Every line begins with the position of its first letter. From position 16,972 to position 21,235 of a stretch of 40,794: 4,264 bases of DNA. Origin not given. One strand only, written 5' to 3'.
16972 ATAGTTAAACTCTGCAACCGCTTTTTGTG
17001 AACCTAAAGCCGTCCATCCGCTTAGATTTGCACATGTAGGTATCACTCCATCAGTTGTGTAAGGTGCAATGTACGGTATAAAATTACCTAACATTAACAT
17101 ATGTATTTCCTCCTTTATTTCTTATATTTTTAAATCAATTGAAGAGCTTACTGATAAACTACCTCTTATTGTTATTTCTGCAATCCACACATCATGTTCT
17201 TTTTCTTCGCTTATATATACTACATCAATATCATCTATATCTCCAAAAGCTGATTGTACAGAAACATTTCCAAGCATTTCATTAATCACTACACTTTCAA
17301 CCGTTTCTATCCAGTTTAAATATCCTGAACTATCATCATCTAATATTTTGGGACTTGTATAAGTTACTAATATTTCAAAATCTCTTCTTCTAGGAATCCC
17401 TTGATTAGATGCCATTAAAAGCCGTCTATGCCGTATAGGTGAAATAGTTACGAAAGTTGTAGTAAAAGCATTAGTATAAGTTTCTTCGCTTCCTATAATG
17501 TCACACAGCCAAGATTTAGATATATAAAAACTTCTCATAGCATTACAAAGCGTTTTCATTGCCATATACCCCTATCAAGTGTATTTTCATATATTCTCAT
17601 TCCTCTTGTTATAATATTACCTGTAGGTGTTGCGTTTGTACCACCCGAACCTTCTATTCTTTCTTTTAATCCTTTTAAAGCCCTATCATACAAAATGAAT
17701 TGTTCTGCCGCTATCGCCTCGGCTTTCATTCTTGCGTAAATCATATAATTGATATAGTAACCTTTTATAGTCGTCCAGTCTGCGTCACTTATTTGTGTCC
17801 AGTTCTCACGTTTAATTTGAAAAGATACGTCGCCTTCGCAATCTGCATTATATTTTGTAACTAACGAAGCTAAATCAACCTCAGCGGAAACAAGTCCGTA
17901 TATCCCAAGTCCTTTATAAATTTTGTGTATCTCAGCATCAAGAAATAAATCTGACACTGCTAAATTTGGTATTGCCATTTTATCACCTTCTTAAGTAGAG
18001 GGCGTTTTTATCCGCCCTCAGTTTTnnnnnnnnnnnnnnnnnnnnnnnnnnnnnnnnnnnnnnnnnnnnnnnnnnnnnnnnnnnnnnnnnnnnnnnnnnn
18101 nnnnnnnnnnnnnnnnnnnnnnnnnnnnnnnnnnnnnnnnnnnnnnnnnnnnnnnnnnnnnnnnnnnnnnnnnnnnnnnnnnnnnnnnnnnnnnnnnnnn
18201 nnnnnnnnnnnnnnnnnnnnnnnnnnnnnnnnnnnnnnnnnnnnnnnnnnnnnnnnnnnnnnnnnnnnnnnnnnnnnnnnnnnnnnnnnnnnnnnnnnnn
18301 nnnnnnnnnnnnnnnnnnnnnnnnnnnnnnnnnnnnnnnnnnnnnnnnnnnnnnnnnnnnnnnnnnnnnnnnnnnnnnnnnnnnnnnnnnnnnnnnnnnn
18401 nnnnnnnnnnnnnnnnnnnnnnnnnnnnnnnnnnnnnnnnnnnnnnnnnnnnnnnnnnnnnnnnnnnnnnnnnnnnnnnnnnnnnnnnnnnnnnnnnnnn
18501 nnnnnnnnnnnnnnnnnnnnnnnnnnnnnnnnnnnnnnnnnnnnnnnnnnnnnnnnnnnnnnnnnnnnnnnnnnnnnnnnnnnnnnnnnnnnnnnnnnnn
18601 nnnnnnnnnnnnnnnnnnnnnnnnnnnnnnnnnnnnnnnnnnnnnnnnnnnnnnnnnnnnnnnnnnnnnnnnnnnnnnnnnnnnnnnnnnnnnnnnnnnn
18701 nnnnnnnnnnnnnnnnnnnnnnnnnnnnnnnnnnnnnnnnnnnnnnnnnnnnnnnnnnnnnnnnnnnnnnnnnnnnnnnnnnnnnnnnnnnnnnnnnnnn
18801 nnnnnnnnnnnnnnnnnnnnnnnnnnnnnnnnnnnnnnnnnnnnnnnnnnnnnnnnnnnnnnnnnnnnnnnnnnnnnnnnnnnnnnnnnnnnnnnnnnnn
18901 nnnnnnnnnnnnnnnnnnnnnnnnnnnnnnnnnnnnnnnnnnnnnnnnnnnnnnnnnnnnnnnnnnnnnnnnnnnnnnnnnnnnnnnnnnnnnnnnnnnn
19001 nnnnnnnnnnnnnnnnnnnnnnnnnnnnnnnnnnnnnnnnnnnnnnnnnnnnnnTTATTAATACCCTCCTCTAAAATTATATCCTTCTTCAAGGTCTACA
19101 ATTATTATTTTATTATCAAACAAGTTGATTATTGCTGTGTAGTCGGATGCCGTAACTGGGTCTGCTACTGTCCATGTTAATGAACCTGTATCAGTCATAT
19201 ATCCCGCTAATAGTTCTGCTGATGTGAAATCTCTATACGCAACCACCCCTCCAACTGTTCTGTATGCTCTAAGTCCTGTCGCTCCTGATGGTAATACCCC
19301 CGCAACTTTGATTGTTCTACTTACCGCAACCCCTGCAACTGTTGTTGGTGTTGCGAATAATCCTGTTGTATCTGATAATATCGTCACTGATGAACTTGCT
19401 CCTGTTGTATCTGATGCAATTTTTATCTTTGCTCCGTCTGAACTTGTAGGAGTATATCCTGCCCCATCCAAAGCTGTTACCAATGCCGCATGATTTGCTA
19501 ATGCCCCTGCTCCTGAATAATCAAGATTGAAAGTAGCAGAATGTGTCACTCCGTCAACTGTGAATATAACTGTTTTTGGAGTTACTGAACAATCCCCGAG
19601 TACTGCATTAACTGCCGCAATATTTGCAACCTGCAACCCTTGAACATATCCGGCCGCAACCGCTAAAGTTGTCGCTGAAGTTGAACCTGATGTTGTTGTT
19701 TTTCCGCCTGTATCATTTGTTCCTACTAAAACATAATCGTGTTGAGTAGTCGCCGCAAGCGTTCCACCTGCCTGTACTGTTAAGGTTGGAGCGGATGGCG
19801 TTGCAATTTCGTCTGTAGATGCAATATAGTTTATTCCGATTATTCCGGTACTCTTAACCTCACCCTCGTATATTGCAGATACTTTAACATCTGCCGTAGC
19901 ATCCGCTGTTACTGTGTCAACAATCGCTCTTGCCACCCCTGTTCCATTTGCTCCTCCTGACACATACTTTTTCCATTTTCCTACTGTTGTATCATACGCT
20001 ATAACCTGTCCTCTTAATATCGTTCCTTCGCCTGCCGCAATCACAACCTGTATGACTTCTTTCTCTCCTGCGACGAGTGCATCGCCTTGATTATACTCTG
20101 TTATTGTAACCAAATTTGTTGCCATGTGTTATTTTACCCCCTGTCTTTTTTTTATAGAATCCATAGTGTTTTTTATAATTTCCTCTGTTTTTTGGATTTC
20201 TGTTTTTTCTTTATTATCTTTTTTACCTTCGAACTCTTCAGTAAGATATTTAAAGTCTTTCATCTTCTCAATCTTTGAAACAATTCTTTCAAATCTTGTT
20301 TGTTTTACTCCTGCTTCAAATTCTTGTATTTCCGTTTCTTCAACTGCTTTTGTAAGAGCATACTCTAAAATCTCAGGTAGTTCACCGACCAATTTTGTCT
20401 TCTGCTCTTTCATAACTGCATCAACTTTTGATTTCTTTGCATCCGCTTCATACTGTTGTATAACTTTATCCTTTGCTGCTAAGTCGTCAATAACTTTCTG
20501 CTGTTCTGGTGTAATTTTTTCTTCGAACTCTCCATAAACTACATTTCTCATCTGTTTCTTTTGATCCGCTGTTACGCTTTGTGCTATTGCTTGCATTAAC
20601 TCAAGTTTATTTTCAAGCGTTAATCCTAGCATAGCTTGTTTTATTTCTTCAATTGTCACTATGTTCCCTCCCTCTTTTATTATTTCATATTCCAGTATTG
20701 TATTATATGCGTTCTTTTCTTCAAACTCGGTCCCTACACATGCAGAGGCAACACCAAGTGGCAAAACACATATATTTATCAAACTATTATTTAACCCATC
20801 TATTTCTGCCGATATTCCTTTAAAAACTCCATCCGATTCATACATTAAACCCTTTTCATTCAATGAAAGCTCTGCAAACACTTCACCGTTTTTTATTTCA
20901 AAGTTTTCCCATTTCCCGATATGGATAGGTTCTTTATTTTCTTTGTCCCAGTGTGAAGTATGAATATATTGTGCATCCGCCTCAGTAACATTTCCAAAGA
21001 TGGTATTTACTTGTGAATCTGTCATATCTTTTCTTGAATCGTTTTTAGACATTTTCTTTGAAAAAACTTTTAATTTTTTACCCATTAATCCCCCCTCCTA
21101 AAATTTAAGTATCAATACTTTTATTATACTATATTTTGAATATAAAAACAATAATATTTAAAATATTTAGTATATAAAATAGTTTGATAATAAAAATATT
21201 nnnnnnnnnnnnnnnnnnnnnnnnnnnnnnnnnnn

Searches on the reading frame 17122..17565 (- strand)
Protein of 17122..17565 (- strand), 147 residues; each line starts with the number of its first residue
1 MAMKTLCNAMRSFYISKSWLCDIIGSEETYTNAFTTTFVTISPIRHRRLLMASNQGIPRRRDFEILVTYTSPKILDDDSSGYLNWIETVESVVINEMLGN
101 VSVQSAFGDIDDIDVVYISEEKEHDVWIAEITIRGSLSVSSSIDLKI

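Call 23: search_protein_families(library=phrogs, proteins=[window:17122-17565:-], max_evalue=0.1)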
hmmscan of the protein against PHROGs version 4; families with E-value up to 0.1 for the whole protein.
window:17122-17565:- (147 aa): 2 families
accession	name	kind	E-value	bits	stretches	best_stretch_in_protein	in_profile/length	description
phrog_13830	-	unknown function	0.054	14.7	1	11-83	42-111/127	-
phrog_3434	-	unknown function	0.092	14.2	0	91-123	65-97/115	-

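Call 88: search_protein_families(library=pfam, proteins=[window:17122-17565:-], max_evalue=0.1)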
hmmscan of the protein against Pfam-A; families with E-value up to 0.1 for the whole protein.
window:17122-17565:- (147 aa): 0 families

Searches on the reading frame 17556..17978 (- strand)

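Call 23: search_protein_families(library=phrogs, proteins=[window:17556-17978:-], max_evalue=0.1)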
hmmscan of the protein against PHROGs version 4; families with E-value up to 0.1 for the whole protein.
window:17556-17978:- (140 aa): 1 family
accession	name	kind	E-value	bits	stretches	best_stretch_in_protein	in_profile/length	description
phrog_8476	-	unknown function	0.02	16.3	1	112-138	14-40/96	-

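Call 88: search_protein_families(library=pfam, proteins=[window:17556-17978:-], max_evalue=0.1)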
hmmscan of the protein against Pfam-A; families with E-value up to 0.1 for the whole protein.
window:17556-17978:- (140 aa): 1 family
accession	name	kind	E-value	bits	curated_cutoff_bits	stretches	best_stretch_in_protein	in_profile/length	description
PF14583.12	Pectate_lyase22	-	0.084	12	30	1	43-85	132-172/386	Oligogalacturonate lyase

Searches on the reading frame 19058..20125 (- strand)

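Call 17: search_protein_families(library=pfam, proteins=[window:19058-20125:-], max_evalue=0.01)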
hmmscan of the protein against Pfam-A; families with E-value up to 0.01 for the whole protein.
window:19058-20125:- (355 aa): 1 family
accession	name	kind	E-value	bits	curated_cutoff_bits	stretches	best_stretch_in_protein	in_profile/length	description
PF02924.19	HDPD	-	2.4e-05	24.9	29.1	1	14-95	9-93/116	Bacteriophage lambda head decoration protein D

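Call 72: search_protein_families(library=phrogs, proteins=[window:19058-20125:-], max_evalue=0.001)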
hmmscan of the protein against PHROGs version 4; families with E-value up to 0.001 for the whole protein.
window:19058-20125:- (355 aa): 0 families

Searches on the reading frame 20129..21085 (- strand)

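Call 18: search_protein_families(library=pfam, proteins=[window:20129-21085:-], max_evalue=0.01)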
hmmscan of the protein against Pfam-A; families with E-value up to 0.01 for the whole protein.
window:20129-21085:- (318 aa): 1 family
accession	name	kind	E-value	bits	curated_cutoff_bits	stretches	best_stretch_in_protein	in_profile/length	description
PF11254.13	DUF3053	-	0.0074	16.4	23.9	0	113-251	10-147/219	Protein of unknown function (DUF3053)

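Call 72: search_protein_families(library=phrogs, proteins=[window:20129-21085:-], max_evalue=0.001)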
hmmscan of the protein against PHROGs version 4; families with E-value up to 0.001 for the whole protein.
window:20129-21085:- (318 aa): 0 families
